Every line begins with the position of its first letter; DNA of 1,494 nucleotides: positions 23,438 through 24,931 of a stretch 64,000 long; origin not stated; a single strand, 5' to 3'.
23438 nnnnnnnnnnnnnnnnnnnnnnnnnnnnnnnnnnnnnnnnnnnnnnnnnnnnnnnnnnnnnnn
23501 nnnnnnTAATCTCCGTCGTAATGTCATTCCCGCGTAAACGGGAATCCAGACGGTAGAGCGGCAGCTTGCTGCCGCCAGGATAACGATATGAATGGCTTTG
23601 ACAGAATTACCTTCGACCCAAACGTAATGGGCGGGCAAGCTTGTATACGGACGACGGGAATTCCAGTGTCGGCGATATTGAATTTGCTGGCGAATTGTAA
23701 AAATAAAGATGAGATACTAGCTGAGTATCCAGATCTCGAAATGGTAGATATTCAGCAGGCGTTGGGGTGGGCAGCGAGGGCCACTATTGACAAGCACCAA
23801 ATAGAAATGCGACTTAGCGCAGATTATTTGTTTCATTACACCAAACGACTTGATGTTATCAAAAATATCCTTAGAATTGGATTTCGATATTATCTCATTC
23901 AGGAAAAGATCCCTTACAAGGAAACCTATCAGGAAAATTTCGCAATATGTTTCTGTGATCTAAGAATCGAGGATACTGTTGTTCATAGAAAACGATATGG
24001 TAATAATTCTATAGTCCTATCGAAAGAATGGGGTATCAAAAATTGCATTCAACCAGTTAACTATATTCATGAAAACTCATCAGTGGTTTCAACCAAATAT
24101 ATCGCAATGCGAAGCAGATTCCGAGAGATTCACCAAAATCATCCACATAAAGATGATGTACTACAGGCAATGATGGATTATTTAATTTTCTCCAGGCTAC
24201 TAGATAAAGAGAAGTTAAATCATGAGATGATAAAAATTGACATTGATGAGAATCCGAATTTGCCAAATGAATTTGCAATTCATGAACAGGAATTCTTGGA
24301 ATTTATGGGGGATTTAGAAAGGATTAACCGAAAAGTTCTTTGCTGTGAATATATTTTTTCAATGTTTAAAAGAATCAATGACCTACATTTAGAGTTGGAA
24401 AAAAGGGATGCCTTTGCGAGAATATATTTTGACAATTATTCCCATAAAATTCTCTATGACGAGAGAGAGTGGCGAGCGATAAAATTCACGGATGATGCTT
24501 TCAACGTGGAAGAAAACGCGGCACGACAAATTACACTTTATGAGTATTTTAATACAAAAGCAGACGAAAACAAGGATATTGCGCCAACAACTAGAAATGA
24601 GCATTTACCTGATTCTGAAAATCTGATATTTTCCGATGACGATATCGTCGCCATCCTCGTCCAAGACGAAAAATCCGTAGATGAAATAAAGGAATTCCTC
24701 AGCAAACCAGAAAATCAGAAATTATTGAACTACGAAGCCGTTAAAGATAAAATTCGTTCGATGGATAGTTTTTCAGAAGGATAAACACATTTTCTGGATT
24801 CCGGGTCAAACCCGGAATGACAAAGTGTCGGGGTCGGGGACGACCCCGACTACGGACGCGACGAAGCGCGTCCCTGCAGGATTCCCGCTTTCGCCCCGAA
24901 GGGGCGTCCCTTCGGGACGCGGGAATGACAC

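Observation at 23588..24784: AT-rich gene encoding a DUF433 (antitoxin-like) domain fused to a roughly 330-aa unknown domain, flanked by inverted REP-like elements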

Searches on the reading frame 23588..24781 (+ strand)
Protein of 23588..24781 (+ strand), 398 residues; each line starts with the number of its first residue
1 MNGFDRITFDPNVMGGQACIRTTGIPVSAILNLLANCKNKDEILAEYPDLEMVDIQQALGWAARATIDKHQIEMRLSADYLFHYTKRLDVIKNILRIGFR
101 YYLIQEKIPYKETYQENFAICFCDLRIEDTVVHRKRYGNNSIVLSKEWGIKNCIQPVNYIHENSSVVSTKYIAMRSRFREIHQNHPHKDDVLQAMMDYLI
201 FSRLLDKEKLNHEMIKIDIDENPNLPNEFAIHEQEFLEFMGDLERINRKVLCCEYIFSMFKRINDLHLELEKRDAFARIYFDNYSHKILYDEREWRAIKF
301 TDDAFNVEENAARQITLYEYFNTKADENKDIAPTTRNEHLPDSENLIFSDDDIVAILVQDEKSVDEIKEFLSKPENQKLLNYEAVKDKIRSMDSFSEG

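Call 3: search_protein_families(library=pfam, proteins=[window:23588-24781:+], max_evalue=1)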
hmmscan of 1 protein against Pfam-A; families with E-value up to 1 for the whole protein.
window:23588-24781:+ (398 aa): 4 families
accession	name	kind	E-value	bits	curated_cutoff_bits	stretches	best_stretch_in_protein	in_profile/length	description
PF04255.20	DUF433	-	2.8e-18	65.9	23.6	1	7-60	1-54/56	Protein of unknown function (DUF433)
PF10899.13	AbiGi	-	5.9e-14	52.9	22.4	2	119-169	30-80/185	Putative abortive phage resistance protein AbiGi, antitoxin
PF20912.2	RPC3_helical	-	0.13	13.1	27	1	360-390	22-52/64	DNA-directed RNA polymerase III subunit RPC3, helical hairpin domain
PF00301.25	Rubredoxin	-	0.21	12.1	23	1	317-342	8-33/47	Rubredoxin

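Call 4: search_protein_families(library=padloc, proteins=[window:23588-24781:+], max_evalue=1)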
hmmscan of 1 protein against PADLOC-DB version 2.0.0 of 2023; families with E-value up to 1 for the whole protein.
window:23588-24781:+ (398 aa): 1 family
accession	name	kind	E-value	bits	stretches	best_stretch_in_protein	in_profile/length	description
PDLC02331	AbiGi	-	2.4e-21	74.3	2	67-206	6-149/260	AbiGi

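Call 5: search_protein_families(library=ncbifam, proteins=[window:23588-24781:+], max_evalue=1)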
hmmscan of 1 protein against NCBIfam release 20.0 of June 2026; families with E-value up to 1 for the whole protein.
window:23588-24781:+ (398 aa): 2 families
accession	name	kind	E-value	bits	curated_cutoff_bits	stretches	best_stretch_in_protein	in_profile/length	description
NF042957.1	phage_res_AbiGI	equivalog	4.3e-08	32.9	300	1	105-245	19-159/249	abortive phage resistance protein AbiGI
NF046065.1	MtxRegRemB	equivalog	0.12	12.6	40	1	344-380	7-45/84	extracellular matrix regulator RemB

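Call 9: find_homologous_proteins(query=window:23588-24781:+)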
Query window:23588-24781:+ (398 aa): 129 proteins with E <= 0.001 among 2073 candidates; the best 120 are listed.
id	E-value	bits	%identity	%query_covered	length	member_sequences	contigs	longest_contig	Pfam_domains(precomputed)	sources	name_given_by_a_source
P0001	4.3e-267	903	100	100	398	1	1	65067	PF10899.14,PF04255.21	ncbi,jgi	jgi:uncharacterized protein (DUF433 family)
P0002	2.9e-98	348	53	84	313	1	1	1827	PF10899.14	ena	-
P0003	2.3e-65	239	38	89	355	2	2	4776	PF10899.14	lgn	-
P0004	2.7e-63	233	37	100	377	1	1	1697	PF10899.14,PF04255.21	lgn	-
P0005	4.5e-46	176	35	81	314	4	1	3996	PF10899.14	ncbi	-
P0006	2.1e-45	174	34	81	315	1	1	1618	PF10899.14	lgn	-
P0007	1.2e-44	171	33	81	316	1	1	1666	PF10899.14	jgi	jgi:hypothetical protein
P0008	1.2e-43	168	38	75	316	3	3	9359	PF10899.14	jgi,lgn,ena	jgi:hypothetical protein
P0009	2.4e-42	164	36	75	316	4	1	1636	PF10899.14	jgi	jgi:hypothetical protein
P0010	6.2e-42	162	34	81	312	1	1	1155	PF10899.14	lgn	-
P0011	1.6e-39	154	35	80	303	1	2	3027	PF10899.14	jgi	-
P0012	5.9e-39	152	34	75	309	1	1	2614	PF10899.14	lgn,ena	-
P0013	8.0e-39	152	32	81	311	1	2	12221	PF10899.14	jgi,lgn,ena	-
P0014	1.6e-38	151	36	75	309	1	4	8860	PF10899.14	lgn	-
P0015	1.7e-38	151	34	75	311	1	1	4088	PF10899.14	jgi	jgi:hypothetical protein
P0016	1.7e-37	148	33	76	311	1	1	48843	PF10899.14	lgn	-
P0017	2.7e-37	147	34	75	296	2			PF10899.14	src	-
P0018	3.3e-37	147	34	75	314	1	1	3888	PF10899.14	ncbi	-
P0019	6.3e-37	146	34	75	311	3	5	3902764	PF10899.14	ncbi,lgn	-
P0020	6.6e-37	146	33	73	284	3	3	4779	PF10899.14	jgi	jgi:hypothetical protein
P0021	7.1e-37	146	37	73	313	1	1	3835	PF10899.14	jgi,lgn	-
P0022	1.1e-36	145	36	73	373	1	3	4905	PF10899.14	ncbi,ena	-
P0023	2.9e-36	144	30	82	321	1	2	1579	PF10899.14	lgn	-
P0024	7.7e-36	142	33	81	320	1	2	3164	PF10899.14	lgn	-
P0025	2.5e-35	140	34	75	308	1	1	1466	PF10899.14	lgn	-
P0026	1.1e-34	138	32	67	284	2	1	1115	PF10899.14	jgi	jgi:hypothetical protein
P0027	4.2e-34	136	34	78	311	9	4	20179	PF10899.14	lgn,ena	-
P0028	9.0e-32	129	38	56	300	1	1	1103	PF10899.14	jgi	jgi:hypothetical protein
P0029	5.6e-30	123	33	70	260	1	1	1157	PF10899.14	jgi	jgi:hypothetical protein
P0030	5.7e-30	123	32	67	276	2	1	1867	PF10899.14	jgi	jgi:hypothetical protein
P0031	1.6e-27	115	28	78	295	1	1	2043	PF10899.14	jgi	jgi:hypothetical protein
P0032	5.6e-25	106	34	78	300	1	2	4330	PF10899.14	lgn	-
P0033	1.4e-22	99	32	75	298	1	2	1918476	PF10899.14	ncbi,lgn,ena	-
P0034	1.4e-19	89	30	75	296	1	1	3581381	PF10899.14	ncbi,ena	-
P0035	3.8e-16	77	42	23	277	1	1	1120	PF10899.14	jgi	jgi:hypothetical protein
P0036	1.8e-15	75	28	58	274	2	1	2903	PF10899.14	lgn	-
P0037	7.7e-15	73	27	74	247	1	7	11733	PF10899.14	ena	-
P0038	5.4e-14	70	28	58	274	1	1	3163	PF10899.14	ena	-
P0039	6.9e-14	70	41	24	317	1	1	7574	PF10899.14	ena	-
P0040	1.7e-13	69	38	24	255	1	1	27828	PF10899.14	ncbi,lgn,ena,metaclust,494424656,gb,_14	metaclust:\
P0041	6.7e-13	67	41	25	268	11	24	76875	PF10899.14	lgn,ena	-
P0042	9.7e-13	66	46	22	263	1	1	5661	PF10899.14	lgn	-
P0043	1.2e-12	66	25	58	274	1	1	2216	PF10899.14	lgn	-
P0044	1.9e-12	65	28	73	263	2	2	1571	PF10899.14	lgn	-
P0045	2.0e-12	65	30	58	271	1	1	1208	PF10899.14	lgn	-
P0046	3.4e-12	64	37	23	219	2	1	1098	PF10899.14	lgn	-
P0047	3.6e-12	64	40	24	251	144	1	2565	PF10899.14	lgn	-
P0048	3.7e-12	64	40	24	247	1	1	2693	PF10899.14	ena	-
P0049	3.9e-12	64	36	25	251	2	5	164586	PF10899.14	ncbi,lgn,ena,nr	ncbi:MAG: abortive infection system antitoxin AbiGi family protein [Treponema sp.]|nr:abortive infec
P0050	5.7e-12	64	39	25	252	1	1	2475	PF10899.14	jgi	jgi:hypothetical protein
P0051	1.0e-11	63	38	22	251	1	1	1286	PF10899.14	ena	-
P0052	1.1e-11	63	24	58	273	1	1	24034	PF10899.14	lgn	-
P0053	2.0e-11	62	32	33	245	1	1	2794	PF10899.14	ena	-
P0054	2.8e-11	61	35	26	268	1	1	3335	PF10899.14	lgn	-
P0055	3.1e-11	61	33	36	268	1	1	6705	PF10899.14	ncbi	-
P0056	3.4e-11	61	28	56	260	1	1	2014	PF10899.14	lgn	-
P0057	5.4e-11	60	42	23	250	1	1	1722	PF10899.14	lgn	-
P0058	5.8e-11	60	23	76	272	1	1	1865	PF10899.14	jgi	jgi:hypothetical protein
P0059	7.9e-11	60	65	13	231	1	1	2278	PF04255.21,PF00593.31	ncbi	-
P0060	8.4e-11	60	25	59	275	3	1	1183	PF10899.14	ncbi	-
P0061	8.6e-11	60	37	25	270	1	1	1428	PF10899.14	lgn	-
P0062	1.7e-10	59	38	24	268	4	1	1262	PF10899.14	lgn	-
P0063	1.9e-10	59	40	22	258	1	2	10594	PF10899.14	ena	-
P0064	2.1e-10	58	26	74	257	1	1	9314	PF10899.14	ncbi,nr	ncbi:MAG: hypothetical protein GYA35_03980 [Thermoanaerobaculaceae bacterium]|nr:hypothetical protei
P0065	2.6e-10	58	37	24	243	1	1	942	PF10899.14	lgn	-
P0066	8.2e-10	56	27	59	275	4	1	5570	PF10899.14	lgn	-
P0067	8.3e-10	56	35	25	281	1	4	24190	PF10899.14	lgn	-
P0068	8.4e-10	56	30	33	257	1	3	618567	PF10899.14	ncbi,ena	-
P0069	1.1e-9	56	36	22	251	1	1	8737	PF10899.14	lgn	-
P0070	1.5e-9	56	40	23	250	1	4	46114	PF10899.14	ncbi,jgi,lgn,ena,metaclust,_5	jgi:hypothetical protein|metaclust:\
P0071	1.7e-9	55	24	74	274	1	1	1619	PF10899.14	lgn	-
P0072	1.8e-9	55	34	25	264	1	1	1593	PF10899.14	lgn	-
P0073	1.9e-9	55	40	24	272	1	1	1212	PF10899.14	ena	-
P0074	2.3e-9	55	33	23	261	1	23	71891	PF10899.14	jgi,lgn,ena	-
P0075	3.5e-9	54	25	75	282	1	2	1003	PF10899.14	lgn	-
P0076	4.3e-9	54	23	75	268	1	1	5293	PF10899.14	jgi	-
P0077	4.5e-9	54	28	57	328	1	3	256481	PF10899.14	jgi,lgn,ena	jgi:hypothetical protein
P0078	4.9e-9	54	35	23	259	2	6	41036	PF10899.14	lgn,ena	-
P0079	5.1e-9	54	36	25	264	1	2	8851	PF10899.14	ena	-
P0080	8.8e-9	53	34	23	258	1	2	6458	PF10899.14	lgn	-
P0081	9.0e-9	53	36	26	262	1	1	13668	PF10899.14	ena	-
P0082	9.3e-9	53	41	21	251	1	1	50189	PF10899.14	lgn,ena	-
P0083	1.0e-8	53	32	24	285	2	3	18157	PF10899.14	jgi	-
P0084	1.0e-8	53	33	23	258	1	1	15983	PF10899.14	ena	-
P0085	1.2e-8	53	36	23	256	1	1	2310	PF10899.14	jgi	jgi:Putative abortive phage resistance protein AbiGi, antitoxin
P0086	1.6e-8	52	36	23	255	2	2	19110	PF10899.14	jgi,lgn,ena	jgi:hypothetical protein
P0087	2.0e-8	52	32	31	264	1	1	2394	PF10899.14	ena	-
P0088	2.1e-8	52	32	33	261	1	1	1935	PF10899.14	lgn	-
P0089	2.9e-8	51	38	22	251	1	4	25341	PF10899.14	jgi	-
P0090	3.2e-8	51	39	23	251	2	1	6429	PF10899.14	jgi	-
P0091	3.2e-8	51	38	24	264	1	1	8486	PF10899.14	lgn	-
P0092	3.3e-8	51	37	22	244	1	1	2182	PF10899.14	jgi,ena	-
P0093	3.7e-8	51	40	23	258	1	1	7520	PF10899.14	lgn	-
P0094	4.3e-8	51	34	23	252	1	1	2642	PF10899.14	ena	-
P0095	5.2e-8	51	31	23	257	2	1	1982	PF10899.14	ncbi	-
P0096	6.2e-8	50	33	23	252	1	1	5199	PF10899.14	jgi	jgi:hypothetical protein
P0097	8.1e-8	50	38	26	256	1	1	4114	PF10899.14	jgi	-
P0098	9.0e-8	50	34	23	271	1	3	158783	PF10899.14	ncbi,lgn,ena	-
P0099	1.1e-7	49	34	22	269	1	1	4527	PF10899.14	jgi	jgi:hypothetical protein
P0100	1.6e-7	49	38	24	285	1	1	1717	PF10899.14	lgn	-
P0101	2.3e-7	48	25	80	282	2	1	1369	PF10899.14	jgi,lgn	jgi:hypothetical protein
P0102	3.2e-7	48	34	23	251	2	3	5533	PF10899.14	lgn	-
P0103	3.3e-7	48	27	74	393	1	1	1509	PF10899.14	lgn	-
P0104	3.8e-7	48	40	18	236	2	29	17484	PF10899.14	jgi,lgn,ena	-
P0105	4.2e-7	48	48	15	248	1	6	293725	PF10899.14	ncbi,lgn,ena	-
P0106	7.3e-7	47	33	23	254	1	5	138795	PF10899.14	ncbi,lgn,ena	-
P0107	7.6e-7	47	35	24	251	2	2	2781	PF10899.14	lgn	-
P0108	8.4e-7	47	35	23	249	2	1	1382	PF10899.14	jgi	jgi:hypothetical protein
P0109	1.5e-6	46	26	31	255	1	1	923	PF10899.14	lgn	-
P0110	2.0e-6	45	35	22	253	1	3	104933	PF10899.14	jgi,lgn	jgi:hypothetical protein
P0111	2.2e-6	45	33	22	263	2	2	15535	PF10899.14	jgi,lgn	jgi:hypothetical protein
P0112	2.4e-6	45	32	22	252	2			PF10899.14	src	-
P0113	3.3e-6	45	38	24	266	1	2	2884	PF10899.14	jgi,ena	jgi:hypothetical protein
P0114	3.4e-6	45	33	23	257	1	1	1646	PF10899.14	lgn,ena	-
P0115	4.6e-6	44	36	23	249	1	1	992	PF10899.14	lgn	-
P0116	6.0e-6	44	36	22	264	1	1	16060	PF10899.14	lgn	-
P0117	6.0e-6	44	48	11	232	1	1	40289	PF10899.14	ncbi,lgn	-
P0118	7.1e-6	43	33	23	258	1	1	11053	PF10899.14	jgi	jgi:Putative abortive phage resistance protein AbiGi, antitoxin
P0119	8.4e-6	43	38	23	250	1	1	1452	PF10899.14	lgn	-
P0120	1.3e-5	43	37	22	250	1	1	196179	PF10899.14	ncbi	ncbi:MAG: abortive infection system antitoxin AbiGi family protein [Bacteroidota bacterium]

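Call 10: find_encoding_contigs(protein=P0001, flank=6000, max_places=3)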
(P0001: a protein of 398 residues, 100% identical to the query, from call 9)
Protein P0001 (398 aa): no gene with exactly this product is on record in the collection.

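Call 11: find_encoding_contigs(protein=P0004, flank=6000, max_places=3)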
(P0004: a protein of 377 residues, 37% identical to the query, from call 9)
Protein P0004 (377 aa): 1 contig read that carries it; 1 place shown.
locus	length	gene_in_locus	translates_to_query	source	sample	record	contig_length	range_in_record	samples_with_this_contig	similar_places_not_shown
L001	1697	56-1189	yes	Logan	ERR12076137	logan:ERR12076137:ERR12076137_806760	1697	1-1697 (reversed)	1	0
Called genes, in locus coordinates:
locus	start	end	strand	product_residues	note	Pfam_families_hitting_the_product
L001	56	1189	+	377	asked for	PF04255:DUF433, PF10899:AbiGi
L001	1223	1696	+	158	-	?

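Call 12: find_encoding_contigs(protein=P0003, flank=6000, max_places=3)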
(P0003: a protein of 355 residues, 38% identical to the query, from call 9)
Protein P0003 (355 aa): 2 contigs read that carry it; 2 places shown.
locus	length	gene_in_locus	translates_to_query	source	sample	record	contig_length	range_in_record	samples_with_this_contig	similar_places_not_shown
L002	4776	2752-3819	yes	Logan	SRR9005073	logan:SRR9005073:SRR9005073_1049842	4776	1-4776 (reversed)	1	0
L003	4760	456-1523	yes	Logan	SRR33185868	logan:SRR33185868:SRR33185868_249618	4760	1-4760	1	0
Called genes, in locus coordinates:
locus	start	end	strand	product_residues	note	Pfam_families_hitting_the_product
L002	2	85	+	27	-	?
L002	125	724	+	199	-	PF21176:RecR_HhH, PF02132:RecR_ZnF (weak), PF13662:Toprim_4, PF01751:Toprim, PF21175:RecR_C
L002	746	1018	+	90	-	PF21748:UPF0150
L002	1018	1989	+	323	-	PF01555:N6_N4_Mtase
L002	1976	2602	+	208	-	-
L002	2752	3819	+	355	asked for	PF10899:AbiGi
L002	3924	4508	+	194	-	PF01558:POR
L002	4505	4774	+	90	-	?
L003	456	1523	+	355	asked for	PF10899:AbiGi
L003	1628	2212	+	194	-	PF01558:POR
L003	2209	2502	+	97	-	PF00037:Fer4 (faint), PF12797:Fer4_2 (faint), PF13237:Fer4_10 (faint), PF14697:Fer4_21, PF12838:Fer4_7 (weak)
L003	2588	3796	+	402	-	PF01855:POR_N, PF17147:PFOR_II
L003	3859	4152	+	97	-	PF01909:NTP_transf_2 (weak), PF18765:Polbeta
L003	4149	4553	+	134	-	PF05168:HEPN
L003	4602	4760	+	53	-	?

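Call 20: find_encoding_contigs(protein=P0016, flank=6000, max_places=2)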
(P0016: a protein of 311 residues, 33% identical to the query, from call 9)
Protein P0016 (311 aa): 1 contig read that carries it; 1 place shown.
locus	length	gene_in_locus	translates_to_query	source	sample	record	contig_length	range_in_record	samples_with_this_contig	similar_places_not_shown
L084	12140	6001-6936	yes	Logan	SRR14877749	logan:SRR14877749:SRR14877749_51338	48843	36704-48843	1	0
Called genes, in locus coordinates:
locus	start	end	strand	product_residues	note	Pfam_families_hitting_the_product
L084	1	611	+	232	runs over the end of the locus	PF01510:Amidase_2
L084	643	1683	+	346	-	PF09994:T6SS_Tle1-like_cat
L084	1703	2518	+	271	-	-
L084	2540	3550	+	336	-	PF04245:NA37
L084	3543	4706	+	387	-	-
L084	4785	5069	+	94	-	-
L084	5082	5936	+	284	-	-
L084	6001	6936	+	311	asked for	PF10899:AbiGi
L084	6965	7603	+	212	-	-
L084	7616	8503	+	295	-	-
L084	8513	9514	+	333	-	-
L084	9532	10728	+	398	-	-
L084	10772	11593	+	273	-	PF10544:T5orf172 (weak), PF13455:MUG113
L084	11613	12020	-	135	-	-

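Call 21: find_encoding_contigs(protein=P0019, flank=6000, max_places=3)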
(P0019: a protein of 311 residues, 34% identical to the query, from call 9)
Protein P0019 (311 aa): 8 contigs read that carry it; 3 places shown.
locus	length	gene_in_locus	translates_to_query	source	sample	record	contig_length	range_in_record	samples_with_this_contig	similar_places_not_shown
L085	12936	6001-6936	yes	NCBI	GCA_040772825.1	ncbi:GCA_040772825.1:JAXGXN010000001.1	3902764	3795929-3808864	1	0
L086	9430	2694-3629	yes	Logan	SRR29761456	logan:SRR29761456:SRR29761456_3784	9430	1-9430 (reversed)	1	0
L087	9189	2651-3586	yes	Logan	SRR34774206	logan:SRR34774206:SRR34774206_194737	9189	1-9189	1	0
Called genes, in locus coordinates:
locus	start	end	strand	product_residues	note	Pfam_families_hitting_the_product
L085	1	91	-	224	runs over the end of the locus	-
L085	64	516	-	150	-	-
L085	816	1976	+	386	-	PF02899:Phage_int_SAM_1 (weak), PF13495:Phage_int_SAM_4, PF00589:Phage_integrase, PF22823:MrpR_C_cat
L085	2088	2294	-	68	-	-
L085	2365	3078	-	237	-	PF01555:N6_N4_Mtase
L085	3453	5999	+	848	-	PF01555:N6_N4_Mtase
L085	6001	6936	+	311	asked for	PF10899:AbiGi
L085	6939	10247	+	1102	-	PF04851:ResIII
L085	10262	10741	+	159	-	PF22522:DUF6998 (weak)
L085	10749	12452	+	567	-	PF02463:SMC_N, PF13175:AAA_15, PF13476:AAA_23, PF11398:DUF2813 (faint), PF13304:AAA_21, PF20469:OLD-like_TOPRIM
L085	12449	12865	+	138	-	-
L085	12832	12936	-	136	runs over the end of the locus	-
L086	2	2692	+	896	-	?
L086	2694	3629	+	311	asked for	PF10899:AbiGi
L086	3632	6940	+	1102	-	PF04851:ResIII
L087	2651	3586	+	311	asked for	PF10899:AbiGi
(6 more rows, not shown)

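Call 28: search_solved_structures(query=A2, max_evalue=10, show_alignments=3)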
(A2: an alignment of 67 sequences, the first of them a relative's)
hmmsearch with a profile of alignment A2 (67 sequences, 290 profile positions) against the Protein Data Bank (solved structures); distinct sequences matched with E-value up to 10: 6.
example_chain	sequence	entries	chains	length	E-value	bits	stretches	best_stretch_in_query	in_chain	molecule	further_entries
8baq_A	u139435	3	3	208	0.25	14.1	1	13-44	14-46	DarT ssDNA thymidine ADP-ribosyltransferase family protein | E. coli C7 DarT1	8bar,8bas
3s84_A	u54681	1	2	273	0.93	12.2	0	132-189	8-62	Apolipoprotein A-IV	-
6kos_A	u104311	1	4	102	1.1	12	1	107-178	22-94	SUWA (Super WA20)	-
6t9i_B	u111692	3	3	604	2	11.2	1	93-189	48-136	Transcription factor SPT20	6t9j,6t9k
3c19_A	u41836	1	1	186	2.1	11.1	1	195-216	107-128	Uncharacterized protein MK0293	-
9hx4_F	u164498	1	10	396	5.9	9.6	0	122-188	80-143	Apolipoprotein A-IV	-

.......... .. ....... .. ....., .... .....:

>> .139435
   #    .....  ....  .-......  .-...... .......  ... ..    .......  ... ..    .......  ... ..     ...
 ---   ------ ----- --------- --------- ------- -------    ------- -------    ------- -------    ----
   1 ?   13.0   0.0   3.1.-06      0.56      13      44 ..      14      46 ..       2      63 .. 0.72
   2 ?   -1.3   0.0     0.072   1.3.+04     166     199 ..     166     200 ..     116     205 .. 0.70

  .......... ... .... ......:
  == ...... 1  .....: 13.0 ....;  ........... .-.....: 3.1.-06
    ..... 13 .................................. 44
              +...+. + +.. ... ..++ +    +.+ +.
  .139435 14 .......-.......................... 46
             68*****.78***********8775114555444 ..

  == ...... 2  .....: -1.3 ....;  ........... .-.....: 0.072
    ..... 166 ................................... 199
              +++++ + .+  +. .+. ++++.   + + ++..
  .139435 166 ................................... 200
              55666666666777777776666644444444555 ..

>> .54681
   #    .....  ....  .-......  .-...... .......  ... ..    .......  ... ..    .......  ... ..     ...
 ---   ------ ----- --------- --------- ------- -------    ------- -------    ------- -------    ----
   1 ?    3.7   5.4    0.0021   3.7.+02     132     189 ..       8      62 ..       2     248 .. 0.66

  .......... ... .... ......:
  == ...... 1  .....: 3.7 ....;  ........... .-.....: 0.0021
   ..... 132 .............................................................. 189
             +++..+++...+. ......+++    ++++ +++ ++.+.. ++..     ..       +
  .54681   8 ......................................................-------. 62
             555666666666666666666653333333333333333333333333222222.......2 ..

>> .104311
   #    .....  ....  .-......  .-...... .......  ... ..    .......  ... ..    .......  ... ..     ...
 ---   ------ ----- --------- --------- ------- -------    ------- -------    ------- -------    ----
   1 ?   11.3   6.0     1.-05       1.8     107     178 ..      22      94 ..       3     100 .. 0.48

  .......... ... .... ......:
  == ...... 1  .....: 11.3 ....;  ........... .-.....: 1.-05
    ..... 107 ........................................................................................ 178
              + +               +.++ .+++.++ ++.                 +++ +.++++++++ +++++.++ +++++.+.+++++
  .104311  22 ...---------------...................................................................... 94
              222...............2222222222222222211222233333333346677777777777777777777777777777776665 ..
